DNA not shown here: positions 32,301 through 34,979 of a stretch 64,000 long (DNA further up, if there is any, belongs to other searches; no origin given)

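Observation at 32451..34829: NHL-like beta-propeller fused to a Yip1-like polytopic membrane domain, with a (T-D-V-T)n tandem-repeat linker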

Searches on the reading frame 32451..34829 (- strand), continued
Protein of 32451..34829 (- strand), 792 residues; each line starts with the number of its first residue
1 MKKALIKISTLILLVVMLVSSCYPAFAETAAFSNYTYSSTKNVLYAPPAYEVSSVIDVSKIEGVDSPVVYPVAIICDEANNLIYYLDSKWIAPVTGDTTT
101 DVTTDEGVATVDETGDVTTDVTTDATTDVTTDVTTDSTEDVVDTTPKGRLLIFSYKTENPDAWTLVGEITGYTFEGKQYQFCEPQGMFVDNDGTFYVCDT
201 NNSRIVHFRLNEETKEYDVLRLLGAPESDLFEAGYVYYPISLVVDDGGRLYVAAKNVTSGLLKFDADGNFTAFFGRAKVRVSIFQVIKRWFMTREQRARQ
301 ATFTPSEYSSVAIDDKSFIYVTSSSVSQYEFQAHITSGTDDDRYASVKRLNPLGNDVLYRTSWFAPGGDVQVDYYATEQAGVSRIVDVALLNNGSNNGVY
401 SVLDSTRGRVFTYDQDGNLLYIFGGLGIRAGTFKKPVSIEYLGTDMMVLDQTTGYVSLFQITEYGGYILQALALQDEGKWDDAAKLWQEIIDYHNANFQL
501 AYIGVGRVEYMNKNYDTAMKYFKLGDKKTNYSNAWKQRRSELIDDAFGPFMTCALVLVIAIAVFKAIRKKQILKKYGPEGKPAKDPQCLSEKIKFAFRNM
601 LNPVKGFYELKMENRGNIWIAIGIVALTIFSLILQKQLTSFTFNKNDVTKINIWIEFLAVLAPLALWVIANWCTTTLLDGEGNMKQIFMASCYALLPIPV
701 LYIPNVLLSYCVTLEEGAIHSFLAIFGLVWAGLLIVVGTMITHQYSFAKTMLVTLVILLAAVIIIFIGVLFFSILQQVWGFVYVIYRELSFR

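Call 28: find_encoding_contigs(protein=P0101, flank=10000, max_places=2)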
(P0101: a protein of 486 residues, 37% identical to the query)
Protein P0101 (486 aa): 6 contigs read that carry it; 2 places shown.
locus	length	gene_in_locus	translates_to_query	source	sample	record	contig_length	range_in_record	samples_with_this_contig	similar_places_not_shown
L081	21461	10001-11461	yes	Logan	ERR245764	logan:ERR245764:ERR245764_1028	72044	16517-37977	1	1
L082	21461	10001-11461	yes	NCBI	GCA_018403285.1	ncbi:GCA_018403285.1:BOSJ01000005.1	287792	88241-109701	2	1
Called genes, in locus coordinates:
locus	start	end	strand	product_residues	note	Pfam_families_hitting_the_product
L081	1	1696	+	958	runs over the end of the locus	PF02687:FtsX, PF12704:MacB_PCD, PF02687:FtsX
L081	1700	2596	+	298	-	PF00005:ABC_tran, PF02463:SMC_N (weak), PF13304:AAA_21 (weak)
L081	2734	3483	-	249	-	PF00072:Response_reg, PF00165:HTH_AraC (weak), PF12833:HTH_18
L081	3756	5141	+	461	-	PF01547:SBP_bac_1, PF13416:SBP_bac_8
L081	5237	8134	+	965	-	PF01547:SBP_bac_1, PF13416:SBP_bac_8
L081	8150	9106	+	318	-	PF00528:BPD_transp_1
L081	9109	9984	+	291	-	PF00528:BPD_transp_1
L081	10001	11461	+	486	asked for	PF01436:NHL (weak), PF07719:TPR_2 (faint)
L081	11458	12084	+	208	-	PF04893:Yip1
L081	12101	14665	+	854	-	PF18952:DUF5696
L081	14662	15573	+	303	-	PF00528:BPD_transp_1 (weak)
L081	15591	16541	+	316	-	PF00528:BPD_transp_1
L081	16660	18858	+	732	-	PF00664:ABC_membrane, PF00005:ABC_tran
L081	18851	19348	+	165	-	PF08909:DUF1854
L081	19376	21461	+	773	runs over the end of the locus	PF14498:Glyco_hyd_65N_2, PF22124:Glyco_hydro_95_cat, PF21307:Glyco_hydro_95_C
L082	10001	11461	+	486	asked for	PF01436:NHL (weak), PF07719:TPR_2 (faint)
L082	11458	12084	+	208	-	PF04893:Yip1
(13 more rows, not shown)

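Call 29: predict_structure(alignment_id=A2)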
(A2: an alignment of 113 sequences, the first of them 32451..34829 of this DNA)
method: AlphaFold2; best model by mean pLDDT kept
length: 792 residues; sequences in the alignment: 113
mean_pLDDT: 87.5   pTM: 0.78
mean pLDDT of the five models: 87.5, 86.3, 86.1, 85.6, 84.8
residues with pLDDT >= 90: 532; 70-90: 173; 50-70: 46; < 50: 41
segments of 3 or more residues with pLDDT < 50: 103-140
pLDDT, mean of each block of 10 residues (from residue 1): 83 88 66 88 91 94 89 95 94 63 44 38 39 43 73 94 94 93 95 94 95 91 92 90 95 93 95 82 78 82 77 94 90 90 92 93 92 83 94 84 96 94 93 96 96 96 94 91 92 78 92 94 93 95 88 88 86 67 66 93 96 93 97 94 86 92 96 92 96 97 94 93 95 97 95 95 94 95 95 87
secondary structure, 60 per line:
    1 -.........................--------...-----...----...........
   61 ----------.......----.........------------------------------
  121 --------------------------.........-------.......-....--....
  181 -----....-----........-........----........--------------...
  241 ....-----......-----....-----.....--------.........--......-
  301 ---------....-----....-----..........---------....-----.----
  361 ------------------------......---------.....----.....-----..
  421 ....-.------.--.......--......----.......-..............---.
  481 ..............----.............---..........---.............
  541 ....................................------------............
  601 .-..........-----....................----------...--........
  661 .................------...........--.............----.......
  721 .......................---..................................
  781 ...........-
elements in order (helices of 4 or more, strands of 3 or more residues): H2-26 E35-37 E43-45 E50-57 E71-77 E82-90 E147-155 E163-169 E171-174 E177-180 E186-189 E195-199 E204-211 E216-223 E238-244 E250-255 E261-264 E270-274 H283-291 H294-299 E310-313 E319-322 H328-337 E347-350 E385-390 E400-404 E409-413 E419-424 E436-442 E445-450 E455-461 H463-476 H480-494 H499-511 H515-524 H528-576 H589-601 H603-612 H618-637 H653-677 H684-694 H697-709 H714-743 H747-791

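Call 32: fold_search(model_id=the predicted structure, library=pdb)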
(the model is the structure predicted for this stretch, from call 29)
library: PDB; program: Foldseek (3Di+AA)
matches with E <= 10: 966; with E <= 0.001: 264
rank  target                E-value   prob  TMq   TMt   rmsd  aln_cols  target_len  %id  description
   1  6fq3_A                1.4e-13  1.00  0.30  0.58   5.3       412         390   15  Crystal structure of Danio rerio Lin41 filamin-NHL domains in complex with lin-29A 5'UTR 13mer RNA (released 2018-05-09)
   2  8j72_B                2.1e-13  1.00  0.29  0.77   5.6       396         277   15  Crystal structure of mammalian Trim71 in complex with lncRNA Trincr1 (released 2024-03-06)
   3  8j72_A                1.6e-12  1.00  0.29  0.77   5.1       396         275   15  Crystal structure of mammalian Trim71 in complex with lncRNA Trincr1 (released 2024-03-06)
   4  6d69                  3.7e-12  1.00  0.31  0.78   4.7       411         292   15  Crystal Structure of the NHL Repeat Region of D. melanogaster Thin (released 2019-04-24)
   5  7qrx_A                4.6e-12  1.00  0.26  0.68   7.3       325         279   18  Crystal structure of NHL domain of TRIM71 (released 2022-05-04)
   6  6fpt_B                5.1e-12  1.00  0.31  0.60   9.7       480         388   14  Crystal structure of Danio rerio Lin41 filamin-NHL domains (released 2018-05-09)
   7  9jur                  6.3e-12  1.00  0.26  0.68   5.5       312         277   18  Crystal Structure of NHL domain of human E3 ubiquitin-protein ligase TRIM71 (released 2025-04-30)
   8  6xg7                  7.4e-12  1.00  0.27  0.68   4.6       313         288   18  1.3 A Resolution Structure of the of the NHL Repeat Region of D. melanogaster Thin (released 2020-12-16)
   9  6fpt_A                1.8e-11  1.00  0.30  0.58  10.1       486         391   13  Crystal structure of Danio rerio Lin41 filamin-NHL domains (released 2018-05-09)
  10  7b96_A                1.3e-10  1.00  0.24  0.63   5.8       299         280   17  NHL domain of human TRIM2 (released 2022-01-12)
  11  7qrw                  2.4e-10  1.00  0.24  0.65   4.8       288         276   21  Crystal structure of NHL domain of TRIM3 (released 2022-05-04)
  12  7qrv_A                2.5e-10  1.00  0.24  0.63   4.4       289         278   17  Crystal structure of NHL domain of TRIM2 (full C-terminal) (released 2022-05-04)
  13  7b2r_B                4.3e-10  1.00  0.23  0.61   7.2       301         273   17  Crystal structure of NHL domain of TRIM2 (released 2021-01-13)
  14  7qrv_D                5.0e-10  1.00  0.30  0.77   5.4       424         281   13  Crystal structure of NHL domain of TRIM2 (full C-terminal) (released 2022-05-04)
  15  7b2r_A                7.0e-10  1.00  0.22  0.60   7.0       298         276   17  Crystal structure of NHL domain of TRIM2 (released 2021-01-13)
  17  3fvz                  1.2e-09  1.00  0.28  0.62   8.8       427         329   13  Structure of Peptidyl-alpha-hydroxyglycine alpha-Amidating Lyase (PAL) (released 2009-09-01)
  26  1rwi_A                1.0e-08  1.00  0.27  0.74   5.8       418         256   16  Extracellular domain of Mycobacterium tuberculosis PknD (released 2004-04-27)
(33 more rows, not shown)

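Call 39: search_protein_families(library=pfam, proteins=[L005:16604-18037:+, L005:18053-19459:+, L007:16661-17956:+, L009:16290-17249:+, L013:17660-18781:+, L038:16308-18197:+, L038:18239-19663:+, L072:16454-19273:+, L008:17201-21697:+, L007:18083-19144:+], max_evalue=0.0001)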
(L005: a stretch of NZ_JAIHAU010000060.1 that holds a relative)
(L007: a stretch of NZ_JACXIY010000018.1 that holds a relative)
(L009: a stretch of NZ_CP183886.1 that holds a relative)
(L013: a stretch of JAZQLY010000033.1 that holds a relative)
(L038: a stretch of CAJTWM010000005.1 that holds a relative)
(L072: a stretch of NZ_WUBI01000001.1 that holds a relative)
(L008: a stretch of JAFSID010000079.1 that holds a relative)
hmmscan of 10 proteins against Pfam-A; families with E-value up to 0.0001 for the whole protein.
L005:16604-18037:+ (477 aa): 2 families
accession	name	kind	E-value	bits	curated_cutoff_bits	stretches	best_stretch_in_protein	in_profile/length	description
PF01547.30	SBP_bac_1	-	2.6e-23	83.9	26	1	88-368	16-292/307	Bacterial extracellular solute-binding protein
PF13416.11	SBP_bac_8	-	1.1e-18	68.5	27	1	87-368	4-234/279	Bacterial extracellular solute-binding protein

L005:18053-19459:+ (469 aa): 2 families
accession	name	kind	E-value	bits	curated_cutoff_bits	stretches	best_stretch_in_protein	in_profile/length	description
PF02156.21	Glyco_hydro_26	-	1.4e-68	232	20.2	1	224-451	1-232/311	Glycosyl hydrolase family 26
PF16990.11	CBM_35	-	2.6e-21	76.6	28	1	90-207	3-119/121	Carbohydrate binding module (family 35)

L007:16661-17956:+ (431 aa): 1 family
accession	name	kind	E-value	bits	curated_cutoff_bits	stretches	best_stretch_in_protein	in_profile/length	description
PF04131.20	NanE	-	1.7e-58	197.4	27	1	230-426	1-191/192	Putative N-acetylmannosamine-6-phosphate epimerase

L009:16290-17249:+ (319 aa): 1 family
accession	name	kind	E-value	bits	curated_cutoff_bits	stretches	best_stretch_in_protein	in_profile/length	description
PF00480.26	ROK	-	7.5e-65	219.8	22.9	1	5-303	2-289/294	ROK family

L013:17660-18781:+ (373 aa): 9 families
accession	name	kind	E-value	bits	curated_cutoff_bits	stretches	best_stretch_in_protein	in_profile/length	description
PF00248.27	Aldo_ket_red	-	1.1e-43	149.8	24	1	3-274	1-287/291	Aldo/keto reductase family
PF13187.11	Fer4_9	-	9e-10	38.9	27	1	288-357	2-50/52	4Fe-4S dicluster domain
PF13183.11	Fer4_8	-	2e-08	35.1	27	1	287-358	4-68/68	4Fe-4S dicluster domain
PF13534.11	Fer4_17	-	8e-08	33.2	22.2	1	288-359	2-61/61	4Fe-4S dicluster domain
PF13237.11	Fer4_10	-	1.5e-06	28.4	25.5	0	287-355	8-53/53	4Fe-4S dicluster domain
PF12838.12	Fer4_7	-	1.4e-05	25.9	27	1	288-357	2-51/52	4Fe-4S dicluster domain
PF13746.11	Fer4_18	-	4.4e-05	24.1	27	0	331-364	48-81/114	4Fe-4S dicluster domain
PF17179.9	Fer4_22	-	4.9e-05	24.5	27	0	339-358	76-95/95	4Fe-4S dicluster domain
PF14691.11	Fer4_20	-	6.4e-05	23.2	25.8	0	338-369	18-51/113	Dihydroprymidine dehydrogenase domain II, 4Fe-4S cluster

L038:16308-18197:+ (629 aa): 2 families
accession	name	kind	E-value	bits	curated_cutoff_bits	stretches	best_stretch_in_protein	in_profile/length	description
PF18259.7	CBM65_1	-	2.1e-75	250.6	25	3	264-373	1-113/113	Carbohydrate binding module 65 domain 1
PF13730.12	HTH_36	-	7.5e-07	29.3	25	0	459-484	22-46/55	Helix-turn-helix domain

L038:18239-19663:+ (474 aa): 1 family
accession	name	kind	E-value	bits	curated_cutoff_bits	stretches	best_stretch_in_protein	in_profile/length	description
PF01547.30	SBP_bac_1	-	1.9e-12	48.2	26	1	111-397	19-301/307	Bacterial extracellular solute-binding protein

L072:16454-19273:+ (939 aa): 5 families
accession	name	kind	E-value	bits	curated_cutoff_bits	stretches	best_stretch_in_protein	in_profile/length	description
PF18438.7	Glyco_hydro_38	-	1.9e-37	128.2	28.4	1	414-522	3-110/111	Glycosyl hydrolases family 38 C-terminal domain 1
PF01074.27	Glyco_hydro_38N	-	1.1e-33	117.3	25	1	11-276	1-257/270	Glycosyl hydrolases family 38 N-terminal domain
PF09261.16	Alpha-mann_mid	-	1.5e-14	54.3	31.1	1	302-394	5-95/96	Alpha mannosidase middle domain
PF07748.19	Glyco_hydro_38C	-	3.3e-13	50.8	25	1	557-783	1-200/206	Glycosyl hydrolases family 38 C-terminal domain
PF17677.7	Glyco_hydro38C2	-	6e-11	42.8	22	1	866-933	2-72/72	Glycosyl hydrolases family 38 C-terminal beta sandwich domain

L008:17201-21697:+ (1499 aa): 1 family
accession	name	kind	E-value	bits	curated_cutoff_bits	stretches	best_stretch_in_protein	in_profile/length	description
PF07523.18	Big_3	-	1.4e-29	102.6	21.2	2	1230-1295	1-68/68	Bacterial Ig-like domain (group 3)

L007:18083-19144:+ (353 aa): 3 families
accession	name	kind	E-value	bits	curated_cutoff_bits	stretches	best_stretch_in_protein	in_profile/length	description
PF01408.29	GFO_IDH_MocA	-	3.6e-32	112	24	1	4-123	1-120/120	Oxidoreductase family, NAD-binding Rossmann fold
PF02894.22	GFO_IDH_MocA_C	-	1.5e-24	87.5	22.9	1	136-349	2-215/218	Oxidoreductase family, C-terminal alpha/beta domain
PF22725.1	GFO_IDH_MocA_C3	-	3.7e-24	85.5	27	1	133-272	3-123/124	GFO/IDH/MocA C-terminal domain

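Call 47: search_protein_families(library=pfam, proteins=[L005:3117-4475:+, L005:4450-5232:+, L007:3428-4840:+, L009:3413-4840:+, L072:3426-4874:+, L038:2585-4099:+, L038:4092-4784:+, L005:1130-2800:+, L072:1863-3005:+, L072:40-1650:+], max_evalue=0.0001)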
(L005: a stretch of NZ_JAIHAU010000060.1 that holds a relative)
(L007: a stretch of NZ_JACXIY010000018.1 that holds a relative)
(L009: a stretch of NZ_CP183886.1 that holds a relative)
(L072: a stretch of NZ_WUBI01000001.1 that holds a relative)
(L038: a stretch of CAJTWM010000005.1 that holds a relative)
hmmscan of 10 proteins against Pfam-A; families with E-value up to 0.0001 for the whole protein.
L005:3117-4475:+ (452 aa): 2 families
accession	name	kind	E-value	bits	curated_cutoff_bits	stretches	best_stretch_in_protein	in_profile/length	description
PF06580.19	His_kinase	-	9.9e-26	90.2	25.2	1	237-315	2-81/81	Histidine kinase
PF02518.31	HATPase_c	-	2.5e-08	34.7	26.4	1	333-436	8-108/111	Histidine kinase-, DNA gyrase B-, and HSP90-like ATPase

L005:4450-5232:+ (260 aa): 3 families
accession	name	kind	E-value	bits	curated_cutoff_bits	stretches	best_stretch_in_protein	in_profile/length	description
PF00072.30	Response_reg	-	3.4e-26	92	30.2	1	10-123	1-110/111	Response regulator receiver domain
PF12833.13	HTH_18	-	4.8e-22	78.5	33.6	1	179-258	1-80/80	Helix-turn-helix domain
PF00165.29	HTH_AraC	-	1.2e-15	57.6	26.6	1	219-256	2-41/42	Bacterial regulatory helix-turn-helix proteins, AraC family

L007:3428-4840:+ (470 aa): 2 families
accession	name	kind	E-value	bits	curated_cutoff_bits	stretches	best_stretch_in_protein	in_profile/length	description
PF01547.30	SBP_bac_1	-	2.5e-21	77.4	26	1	85-351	4-276/307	Bacterial extracellular solute-binding protein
PF13416.11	SBP_bac_8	-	1e-13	52.2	27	1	98-365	6-226/279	Bacterial extracellular solute-binding protein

L009:3413-4840:+ (475 aa): 2 families
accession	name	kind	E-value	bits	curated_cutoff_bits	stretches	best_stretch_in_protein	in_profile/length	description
PF01547.30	SBP_bac_1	-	2.7e-23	83.9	26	1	92-365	4-277/307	Bacterial extracellular solute-binding protein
PF13416.11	SBP_bac_8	-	1.7e-14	54.7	27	1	105-373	6-227/279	Bacterial extracellular solute-binding protein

L072:3426-4874:+ (482 aa): 1 family
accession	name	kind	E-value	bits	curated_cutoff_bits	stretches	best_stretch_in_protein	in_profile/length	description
PF13416.11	SBP_bac_8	-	1.1e-17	65.2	27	1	107-401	1-248/279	Bacterial extracellular solute-binding protein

L038:2585-4099:+ (504 aa): 2 families
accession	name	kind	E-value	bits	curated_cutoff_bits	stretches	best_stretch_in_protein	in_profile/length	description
PF02156.21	Glyco_hydro_26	-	2.1e-66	224.9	20.2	1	181-493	2-311/311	Glycosyl hydrolase family 26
PF16990.11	CBM_35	-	2.4e-19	70.3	28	1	46-163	2-119/121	Carbohydrate binding module (family 35)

L038:4092-4784:+ (230 aa): 1 family
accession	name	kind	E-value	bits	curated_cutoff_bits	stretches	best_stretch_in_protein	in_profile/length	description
PF04854.19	DUF624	-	1.5e-18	67.2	24.2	1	38-109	1-76/77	Protein of unknown function, DUF624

L005:1130-2800:+ (556 aa): 2 families
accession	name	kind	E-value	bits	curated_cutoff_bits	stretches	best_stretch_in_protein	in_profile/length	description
PF01547.30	SBP_bac_1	-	1.6e-15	58.3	26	1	74-376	22-305/307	Bacterial extracellular solute-binding protein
PF13416.11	SBP_bac_8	-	1.7e-14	54.7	27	1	72-377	8-249/279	Bacterial extracellular solute-binding protein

L072:1863-3005:+ (380 aa): 4 families
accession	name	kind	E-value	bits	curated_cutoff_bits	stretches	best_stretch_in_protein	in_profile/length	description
PF13377.12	Peripla_BP_3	-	1.1e-31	110.6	26.5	1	200-367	2-167/167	Periplasmic binding protein-like domain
PF00392.27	GntR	-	6.2e-18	64.7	27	1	9-71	2-64/64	Bacterial regulatory proteins, gntR family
PF00532.27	Peripla_BP_1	-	8.5e-13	48.8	22.2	1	130-364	43-280/281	Periplasmic binding proteins and sugar binding domain of LacI family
PF13407.12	Peripla_BP_4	-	3.3e-10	40.4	35.1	1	106-347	16-256/258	Periplasmic binding protein domain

L072:40-1650:+ (536 aa): 7 families
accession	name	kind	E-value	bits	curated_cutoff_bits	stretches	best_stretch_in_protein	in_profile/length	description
PF00326.27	Peptidase_S9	-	6.5e-48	163.5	22.6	1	329-535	2-209/213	Prolyl oligopeptidase family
PF20434.5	BD-FAE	-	7.4e-13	48.9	26.8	1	308-496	9-215/215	BD-FAE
PF01738.24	DLH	-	3.3e-10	40.4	21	1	300-524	3-196/217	Dienelactone hydrolase family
PF00561.26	Abhydrolase_1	-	1.2e-09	38.6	25.8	1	318-460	6-130/245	alpha/beta hydrolase fold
PF02129.25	Peptidase_S15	-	1.3e-08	35.3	23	1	321-438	46-143/262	X-Pro dipeptidyl-peptidase (S15 family)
PF07859.19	Abhydrolase_3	-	3e-06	27.6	25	1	373-515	50-208/210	alpha/beta hydrolase fold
PF12146.15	Hydrolase_4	-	1e-05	25.4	27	0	330-420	20-105/239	Serine aminopeptidase, S33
